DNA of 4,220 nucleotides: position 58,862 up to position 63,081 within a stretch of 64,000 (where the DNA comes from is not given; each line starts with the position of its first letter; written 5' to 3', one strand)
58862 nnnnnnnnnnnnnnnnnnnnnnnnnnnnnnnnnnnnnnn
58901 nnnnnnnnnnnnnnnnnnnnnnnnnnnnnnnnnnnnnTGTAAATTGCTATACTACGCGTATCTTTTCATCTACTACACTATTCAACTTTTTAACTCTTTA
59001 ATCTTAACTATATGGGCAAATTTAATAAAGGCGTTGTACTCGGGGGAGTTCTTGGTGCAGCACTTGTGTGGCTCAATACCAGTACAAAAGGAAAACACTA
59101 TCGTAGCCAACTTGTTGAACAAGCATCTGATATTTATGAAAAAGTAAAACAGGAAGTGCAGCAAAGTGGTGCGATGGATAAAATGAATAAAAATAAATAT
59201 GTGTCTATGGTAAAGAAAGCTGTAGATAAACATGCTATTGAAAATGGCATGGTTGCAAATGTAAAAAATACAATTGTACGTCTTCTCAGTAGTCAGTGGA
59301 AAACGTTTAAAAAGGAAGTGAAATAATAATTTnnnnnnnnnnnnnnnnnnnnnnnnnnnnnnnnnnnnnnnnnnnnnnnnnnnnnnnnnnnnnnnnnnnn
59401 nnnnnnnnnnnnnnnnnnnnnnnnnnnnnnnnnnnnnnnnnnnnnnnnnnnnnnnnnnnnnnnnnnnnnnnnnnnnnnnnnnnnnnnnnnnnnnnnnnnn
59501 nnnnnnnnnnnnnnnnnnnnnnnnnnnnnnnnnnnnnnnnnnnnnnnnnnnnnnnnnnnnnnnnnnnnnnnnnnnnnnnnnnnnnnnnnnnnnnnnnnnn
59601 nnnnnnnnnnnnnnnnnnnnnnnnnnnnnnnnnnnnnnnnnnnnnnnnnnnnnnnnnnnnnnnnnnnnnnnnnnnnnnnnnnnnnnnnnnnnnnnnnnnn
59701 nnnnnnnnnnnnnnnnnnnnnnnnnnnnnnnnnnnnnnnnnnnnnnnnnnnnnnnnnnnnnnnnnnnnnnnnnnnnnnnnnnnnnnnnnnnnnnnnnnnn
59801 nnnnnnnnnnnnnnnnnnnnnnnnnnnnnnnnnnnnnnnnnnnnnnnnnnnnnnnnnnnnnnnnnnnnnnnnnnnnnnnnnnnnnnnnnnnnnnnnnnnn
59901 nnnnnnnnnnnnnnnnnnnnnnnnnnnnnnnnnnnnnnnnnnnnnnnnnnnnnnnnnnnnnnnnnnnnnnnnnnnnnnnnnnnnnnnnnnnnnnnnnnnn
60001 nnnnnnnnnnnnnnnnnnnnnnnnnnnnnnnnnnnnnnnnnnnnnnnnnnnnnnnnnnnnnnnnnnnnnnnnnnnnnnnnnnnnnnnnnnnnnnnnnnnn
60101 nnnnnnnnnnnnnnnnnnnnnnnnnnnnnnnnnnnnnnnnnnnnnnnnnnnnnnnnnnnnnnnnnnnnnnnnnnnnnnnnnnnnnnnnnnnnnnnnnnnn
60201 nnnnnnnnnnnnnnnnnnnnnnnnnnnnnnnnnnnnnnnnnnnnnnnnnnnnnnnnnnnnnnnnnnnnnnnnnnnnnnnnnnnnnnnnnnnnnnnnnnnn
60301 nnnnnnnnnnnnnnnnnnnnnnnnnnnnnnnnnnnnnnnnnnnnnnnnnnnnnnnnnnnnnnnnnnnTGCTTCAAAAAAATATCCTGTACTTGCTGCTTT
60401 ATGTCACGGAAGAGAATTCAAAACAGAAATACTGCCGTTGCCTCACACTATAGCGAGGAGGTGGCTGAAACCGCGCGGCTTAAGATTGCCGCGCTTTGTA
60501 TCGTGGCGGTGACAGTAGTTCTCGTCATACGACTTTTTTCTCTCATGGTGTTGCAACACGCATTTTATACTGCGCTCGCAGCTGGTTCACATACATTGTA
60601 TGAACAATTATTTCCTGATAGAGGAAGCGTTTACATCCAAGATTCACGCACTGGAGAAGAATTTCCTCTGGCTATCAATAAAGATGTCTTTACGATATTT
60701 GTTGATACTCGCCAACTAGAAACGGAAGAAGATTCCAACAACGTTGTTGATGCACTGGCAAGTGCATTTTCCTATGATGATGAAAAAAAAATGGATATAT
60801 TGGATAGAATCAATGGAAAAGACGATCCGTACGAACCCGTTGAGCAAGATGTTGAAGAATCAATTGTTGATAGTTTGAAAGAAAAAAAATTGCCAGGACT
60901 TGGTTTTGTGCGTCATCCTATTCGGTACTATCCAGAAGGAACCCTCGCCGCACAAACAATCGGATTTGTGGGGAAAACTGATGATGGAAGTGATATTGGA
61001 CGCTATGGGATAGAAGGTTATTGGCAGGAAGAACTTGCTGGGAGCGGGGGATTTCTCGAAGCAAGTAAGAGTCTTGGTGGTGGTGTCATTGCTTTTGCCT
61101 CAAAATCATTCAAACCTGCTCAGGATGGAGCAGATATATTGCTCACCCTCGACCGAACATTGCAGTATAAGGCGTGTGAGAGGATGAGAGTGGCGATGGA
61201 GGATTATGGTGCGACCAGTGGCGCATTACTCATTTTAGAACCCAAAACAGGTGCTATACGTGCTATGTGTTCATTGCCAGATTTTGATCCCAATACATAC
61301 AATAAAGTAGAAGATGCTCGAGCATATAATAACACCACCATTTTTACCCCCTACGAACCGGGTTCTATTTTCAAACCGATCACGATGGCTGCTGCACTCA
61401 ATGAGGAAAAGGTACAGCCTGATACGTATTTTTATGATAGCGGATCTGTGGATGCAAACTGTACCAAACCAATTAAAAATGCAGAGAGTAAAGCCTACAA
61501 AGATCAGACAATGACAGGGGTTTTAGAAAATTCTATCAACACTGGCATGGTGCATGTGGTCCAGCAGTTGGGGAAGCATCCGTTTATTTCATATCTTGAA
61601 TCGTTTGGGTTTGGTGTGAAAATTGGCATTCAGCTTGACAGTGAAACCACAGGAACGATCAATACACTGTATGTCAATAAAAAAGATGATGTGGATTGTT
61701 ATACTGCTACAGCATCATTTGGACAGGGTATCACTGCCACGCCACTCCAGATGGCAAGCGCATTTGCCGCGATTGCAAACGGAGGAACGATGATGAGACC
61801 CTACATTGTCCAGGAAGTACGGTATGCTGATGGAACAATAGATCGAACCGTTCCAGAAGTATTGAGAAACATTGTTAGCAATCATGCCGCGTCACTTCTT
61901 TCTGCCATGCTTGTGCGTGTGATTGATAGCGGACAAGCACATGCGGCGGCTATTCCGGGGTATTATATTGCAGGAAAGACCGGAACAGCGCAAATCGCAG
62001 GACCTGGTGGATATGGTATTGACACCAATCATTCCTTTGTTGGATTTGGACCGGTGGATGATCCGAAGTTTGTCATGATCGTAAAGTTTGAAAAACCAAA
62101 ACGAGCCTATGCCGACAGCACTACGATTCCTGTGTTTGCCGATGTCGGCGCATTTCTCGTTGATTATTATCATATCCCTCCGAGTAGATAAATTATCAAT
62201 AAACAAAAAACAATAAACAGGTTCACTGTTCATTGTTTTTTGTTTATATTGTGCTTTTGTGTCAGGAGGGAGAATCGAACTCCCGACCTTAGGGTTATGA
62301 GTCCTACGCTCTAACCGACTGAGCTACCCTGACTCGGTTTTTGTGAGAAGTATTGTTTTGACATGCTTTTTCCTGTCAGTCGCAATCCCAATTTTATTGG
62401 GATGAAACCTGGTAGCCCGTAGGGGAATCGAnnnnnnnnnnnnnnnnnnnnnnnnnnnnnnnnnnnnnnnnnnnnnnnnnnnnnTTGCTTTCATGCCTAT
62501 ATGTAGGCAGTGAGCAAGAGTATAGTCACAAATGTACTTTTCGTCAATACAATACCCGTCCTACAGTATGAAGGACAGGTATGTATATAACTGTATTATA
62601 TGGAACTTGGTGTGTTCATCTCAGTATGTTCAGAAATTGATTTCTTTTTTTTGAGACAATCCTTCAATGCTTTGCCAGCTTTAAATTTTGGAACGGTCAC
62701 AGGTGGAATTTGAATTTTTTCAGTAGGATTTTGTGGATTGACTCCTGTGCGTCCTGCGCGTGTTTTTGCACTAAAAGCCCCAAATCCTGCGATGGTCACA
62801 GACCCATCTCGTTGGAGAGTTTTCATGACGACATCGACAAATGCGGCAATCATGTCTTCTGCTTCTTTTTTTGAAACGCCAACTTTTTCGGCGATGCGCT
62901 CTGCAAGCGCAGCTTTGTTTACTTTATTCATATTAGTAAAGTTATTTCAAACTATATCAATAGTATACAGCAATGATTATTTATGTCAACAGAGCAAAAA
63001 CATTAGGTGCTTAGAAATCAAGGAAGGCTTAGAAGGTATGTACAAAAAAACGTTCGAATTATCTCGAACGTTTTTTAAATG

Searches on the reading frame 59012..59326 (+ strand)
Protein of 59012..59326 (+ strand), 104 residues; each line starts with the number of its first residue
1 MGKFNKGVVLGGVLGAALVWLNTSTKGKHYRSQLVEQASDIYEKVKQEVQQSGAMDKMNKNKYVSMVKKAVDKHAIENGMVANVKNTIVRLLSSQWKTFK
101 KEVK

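Call 82: search_protein_families(library=pfam, proteins=[window:59012-59326:+], max_evalue=0.001)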
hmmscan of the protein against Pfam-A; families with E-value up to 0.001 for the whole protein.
window:59012-59326:+ (104 aa): 1 family
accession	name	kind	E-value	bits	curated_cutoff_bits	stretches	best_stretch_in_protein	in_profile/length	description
PF12732.12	YtxH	-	4.9e-09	36.9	37.5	1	7-73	3-65/71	YtxH-like protein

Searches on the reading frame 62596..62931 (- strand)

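Call 82: search_protein_families(library=pfam, proteins=[window:62596-62931:-], max_evalue=0.001)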
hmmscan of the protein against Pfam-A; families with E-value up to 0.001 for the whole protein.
window:62596-62931:- (111 aa): 3 families
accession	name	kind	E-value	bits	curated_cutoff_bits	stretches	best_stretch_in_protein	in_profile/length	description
PF00216.26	Bac_DNA_binding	-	5.1e-27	94.4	22.4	1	4-93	1-89/90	Bacterial DNA-binding protein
PF18175.6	HU-CCDC81_bac_2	-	2.5e-07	30.9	35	1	9-56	3-50/70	CCDC81-like prokaryotic HU domain 2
PF18291.6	HU-HIG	-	9.6e-07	29.3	26.2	1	3-96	31-121/125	HU domain fused to wHTH, Ig, or Glycine-rich motif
